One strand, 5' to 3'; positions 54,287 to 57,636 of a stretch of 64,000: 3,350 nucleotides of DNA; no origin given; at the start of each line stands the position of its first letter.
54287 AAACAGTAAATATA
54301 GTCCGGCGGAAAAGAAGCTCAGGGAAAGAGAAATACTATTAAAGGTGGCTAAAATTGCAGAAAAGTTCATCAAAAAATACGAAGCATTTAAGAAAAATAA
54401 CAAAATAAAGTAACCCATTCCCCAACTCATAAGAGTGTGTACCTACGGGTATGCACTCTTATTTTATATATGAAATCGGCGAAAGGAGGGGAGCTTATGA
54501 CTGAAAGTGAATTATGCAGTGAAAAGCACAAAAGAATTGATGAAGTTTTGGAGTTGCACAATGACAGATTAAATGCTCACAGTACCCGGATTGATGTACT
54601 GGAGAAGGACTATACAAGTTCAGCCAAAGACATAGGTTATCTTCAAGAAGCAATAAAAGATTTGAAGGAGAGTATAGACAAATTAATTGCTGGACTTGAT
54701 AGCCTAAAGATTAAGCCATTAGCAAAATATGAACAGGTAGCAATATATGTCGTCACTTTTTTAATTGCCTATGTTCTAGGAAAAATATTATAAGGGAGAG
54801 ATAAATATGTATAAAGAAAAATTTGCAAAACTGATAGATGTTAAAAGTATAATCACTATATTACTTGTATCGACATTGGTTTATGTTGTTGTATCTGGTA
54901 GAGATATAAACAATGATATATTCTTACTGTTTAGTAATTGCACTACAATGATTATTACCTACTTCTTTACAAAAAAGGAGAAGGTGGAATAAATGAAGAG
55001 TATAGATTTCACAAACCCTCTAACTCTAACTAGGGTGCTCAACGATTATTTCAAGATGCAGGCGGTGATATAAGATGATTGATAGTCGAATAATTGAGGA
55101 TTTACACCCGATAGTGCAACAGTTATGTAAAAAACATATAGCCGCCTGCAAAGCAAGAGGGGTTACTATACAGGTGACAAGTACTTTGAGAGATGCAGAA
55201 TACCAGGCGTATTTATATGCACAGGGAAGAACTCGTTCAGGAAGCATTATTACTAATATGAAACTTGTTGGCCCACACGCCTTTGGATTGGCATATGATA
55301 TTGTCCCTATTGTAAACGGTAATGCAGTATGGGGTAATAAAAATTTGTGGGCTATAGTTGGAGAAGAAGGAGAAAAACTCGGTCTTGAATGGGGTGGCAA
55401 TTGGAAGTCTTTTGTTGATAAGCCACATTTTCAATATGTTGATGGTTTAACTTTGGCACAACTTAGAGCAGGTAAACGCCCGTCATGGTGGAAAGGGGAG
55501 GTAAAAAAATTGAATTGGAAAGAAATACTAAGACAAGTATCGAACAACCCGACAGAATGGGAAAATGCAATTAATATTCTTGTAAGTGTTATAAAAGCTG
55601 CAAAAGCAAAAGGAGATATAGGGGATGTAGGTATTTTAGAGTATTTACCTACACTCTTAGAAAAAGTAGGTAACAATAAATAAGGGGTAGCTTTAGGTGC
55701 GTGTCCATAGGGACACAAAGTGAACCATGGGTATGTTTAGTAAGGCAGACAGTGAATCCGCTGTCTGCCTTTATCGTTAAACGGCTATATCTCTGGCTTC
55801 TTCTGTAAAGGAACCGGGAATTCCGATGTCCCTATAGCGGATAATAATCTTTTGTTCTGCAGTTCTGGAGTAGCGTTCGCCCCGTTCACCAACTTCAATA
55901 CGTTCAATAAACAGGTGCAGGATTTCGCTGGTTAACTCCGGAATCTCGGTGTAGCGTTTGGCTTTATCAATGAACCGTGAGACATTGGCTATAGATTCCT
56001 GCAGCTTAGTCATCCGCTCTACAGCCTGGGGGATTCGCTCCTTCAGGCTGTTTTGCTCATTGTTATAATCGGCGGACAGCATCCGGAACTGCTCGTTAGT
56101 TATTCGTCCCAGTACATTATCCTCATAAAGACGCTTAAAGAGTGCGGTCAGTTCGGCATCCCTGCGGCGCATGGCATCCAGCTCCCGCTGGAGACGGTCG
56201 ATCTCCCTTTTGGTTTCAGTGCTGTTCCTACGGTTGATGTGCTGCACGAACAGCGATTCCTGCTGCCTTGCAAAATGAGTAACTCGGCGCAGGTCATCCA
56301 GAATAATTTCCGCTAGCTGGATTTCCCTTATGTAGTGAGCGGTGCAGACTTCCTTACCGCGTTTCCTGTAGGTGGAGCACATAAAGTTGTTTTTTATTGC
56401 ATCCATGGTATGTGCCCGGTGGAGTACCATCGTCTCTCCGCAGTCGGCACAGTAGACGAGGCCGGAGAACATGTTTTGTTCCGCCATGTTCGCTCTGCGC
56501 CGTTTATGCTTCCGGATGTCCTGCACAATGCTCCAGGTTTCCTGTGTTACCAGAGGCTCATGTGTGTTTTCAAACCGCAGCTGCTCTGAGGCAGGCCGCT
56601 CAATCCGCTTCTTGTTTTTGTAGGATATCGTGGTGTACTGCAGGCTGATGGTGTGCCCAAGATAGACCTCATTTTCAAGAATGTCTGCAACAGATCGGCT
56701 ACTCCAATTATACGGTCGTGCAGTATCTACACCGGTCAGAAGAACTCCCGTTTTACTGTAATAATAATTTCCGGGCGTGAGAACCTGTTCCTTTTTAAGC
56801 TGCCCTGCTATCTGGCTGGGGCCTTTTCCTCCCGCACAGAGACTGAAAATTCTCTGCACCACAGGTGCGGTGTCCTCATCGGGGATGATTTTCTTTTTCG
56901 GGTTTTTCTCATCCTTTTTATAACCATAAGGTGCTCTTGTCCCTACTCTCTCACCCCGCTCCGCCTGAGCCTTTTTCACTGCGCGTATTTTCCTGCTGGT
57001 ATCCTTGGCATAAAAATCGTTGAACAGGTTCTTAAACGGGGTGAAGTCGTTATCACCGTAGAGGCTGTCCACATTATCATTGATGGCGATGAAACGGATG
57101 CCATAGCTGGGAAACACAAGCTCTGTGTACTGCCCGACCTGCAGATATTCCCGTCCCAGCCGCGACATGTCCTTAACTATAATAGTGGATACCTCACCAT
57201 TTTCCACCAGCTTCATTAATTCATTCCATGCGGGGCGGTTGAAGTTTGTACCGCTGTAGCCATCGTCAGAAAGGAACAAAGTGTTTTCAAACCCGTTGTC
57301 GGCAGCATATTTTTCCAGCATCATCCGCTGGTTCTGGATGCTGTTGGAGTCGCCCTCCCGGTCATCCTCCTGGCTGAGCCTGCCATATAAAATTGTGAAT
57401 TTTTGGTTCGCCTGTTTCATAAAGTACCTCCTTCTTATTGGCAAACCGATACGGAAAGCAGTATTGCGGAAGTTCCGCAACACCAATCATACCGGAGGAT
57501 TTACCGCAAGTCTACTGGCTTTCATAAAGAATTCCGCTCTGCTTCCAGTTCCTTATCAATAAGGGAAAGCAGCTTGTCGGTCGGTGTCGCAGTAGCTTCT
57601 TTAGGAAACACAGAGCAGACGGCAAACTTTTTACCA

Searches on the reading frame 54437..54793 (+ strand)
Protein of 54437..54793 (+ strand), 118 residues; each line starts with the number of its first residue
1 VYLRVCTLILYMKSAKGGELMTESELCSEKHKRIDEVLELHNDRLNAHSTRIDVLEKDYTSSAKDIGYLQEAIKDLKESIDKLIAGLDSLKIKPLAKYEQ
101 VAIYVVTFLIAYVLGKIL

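Call 66: search_protein_families(library=pfam, proteins=[window:54437-54793:+], max_evalue=0.001)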
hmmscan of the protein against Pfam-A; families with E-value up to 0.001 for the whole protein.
window:54437-54793:+ (118 aa): 1 family
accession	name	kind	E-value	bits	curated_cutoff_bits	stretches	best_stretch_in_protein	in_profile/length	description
PF10779.14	XhlA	-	4.7e-06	27.1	34.7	1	34-80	2-48/67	Haemolysin XhlA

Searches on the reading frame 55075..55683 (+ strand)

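Call 66: search_protein_families(library=pfam, proteins=[window:55075-55683:+], max_evalue=0.001)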
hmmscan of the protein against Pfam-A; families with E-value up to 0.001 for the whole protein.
window:55075-55683:+ (202 aa): 2 families
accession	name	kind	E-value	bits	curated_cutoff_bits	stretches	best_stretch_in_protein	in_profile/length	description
PF13539.11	Peptidase_M15_4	-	6.6e-13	49.5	25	1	67-121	8-70/70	D-alanyl-D-alanine carboxypeptidase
PF02557.22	VanY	-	6e-05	23.3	25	1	9-107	3-109/132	D-alanyl-D-alanine carboxypeptidase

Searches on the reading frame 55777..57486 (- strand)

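Call 66: search_protein_families(library=pfam, proteins=[window:55777-57486:-], max_evalue=0.001)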
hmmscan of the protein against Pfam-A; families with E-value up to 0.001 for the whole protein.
window:55777-57486:- (569 aa): 4 families
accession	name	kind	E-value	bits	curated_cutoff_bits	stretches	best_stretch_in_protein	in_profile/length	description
PF00239.26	Resolvase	-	4.7e-21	75.9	23.3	1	32-179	2-144/145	Resolvase, N terminal domain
PF07508.19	Recombinase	-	1.7e-20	73.6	21.1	1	204-326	1-100/102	Recombinase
PF14287.11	DUF4368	-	6.4e-18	65.2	25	1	492-556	2-65/67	Domain of unknown function (DUF4368)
PF13408.12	Zn_ribbon_recom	-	3.9e-14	53.2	25.3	1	339-400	1-58/58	Recombinase zinc beta ribbon domain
